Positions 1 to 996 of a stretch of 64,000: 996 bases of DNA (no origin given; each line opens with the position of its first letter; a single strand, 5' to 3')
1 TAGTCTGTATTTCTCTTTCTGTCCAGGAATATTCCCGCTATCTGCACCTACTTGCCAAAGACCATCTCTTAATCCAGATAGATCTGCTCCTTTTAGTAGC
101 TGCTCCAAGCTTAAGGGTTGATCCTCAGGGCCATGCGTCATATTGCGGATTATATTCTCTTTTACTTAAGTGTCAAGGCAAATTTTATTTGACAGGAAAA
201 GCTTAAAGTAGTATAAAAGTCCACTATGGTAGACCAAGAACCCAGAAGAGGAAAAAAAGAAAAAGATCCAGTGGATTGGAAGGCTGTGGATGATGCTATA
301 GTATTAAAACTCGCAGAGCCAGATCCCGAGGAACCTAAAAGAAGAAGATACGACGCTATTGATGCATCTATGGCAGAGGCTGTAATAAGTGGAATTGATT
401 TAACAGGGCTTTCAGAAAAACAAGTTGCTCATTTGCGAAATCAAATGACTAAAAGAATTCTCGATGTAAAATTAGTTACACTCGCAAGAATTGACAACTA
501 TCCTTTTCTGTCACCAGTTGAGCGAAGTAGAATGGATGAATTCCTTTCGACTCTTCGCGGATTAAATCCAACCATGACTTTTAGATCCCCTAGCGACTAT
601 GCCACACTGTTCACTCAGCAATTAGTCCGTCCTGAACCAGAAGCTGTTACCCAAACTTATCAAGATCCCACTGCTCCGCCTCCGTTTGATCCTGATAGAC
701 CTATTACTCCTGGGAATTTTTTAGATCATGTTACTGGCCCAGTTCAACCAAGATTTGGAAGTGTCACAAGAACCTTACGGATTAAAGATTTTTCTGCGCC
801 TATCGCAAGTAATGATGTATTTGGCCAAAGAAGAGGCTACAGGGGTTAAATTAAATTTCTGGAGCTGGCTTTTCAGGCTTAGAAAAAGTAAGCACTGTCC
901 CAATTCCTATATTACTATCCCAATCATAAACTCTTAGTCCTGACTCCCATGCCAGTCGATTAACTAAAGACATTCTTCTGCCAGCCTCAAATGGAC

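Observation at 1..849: Scattered G+C-rich orphan genes, each monocistronic with a near-consensus promoter and a shared purine tract before the -10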

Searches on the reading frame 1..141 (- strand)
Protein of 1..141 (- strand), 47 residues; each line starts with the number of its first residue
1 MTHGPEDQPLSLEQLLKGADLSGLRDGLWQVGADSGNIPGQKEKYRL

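Call 5: search_protein_families(library=pfam, proteins=[window:1-141:-], max_evalue=0.1)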
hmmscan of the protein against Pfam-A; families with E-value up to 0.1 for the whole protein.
window:1-141:- (47 aa): 0 families

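Call 6: search_protein_families(library=ncbifam, proteins=[window:1-141:-], max_evalue=0.1)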
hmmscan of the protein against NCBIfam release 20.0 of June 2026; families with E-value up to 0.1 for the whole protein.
window:1-141:- (47 aa): 0 families

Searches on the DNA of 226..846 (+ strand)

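Call 24: search_rna_families(sources=[L005, L006, L007, L008, L009], threshold=gathering)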
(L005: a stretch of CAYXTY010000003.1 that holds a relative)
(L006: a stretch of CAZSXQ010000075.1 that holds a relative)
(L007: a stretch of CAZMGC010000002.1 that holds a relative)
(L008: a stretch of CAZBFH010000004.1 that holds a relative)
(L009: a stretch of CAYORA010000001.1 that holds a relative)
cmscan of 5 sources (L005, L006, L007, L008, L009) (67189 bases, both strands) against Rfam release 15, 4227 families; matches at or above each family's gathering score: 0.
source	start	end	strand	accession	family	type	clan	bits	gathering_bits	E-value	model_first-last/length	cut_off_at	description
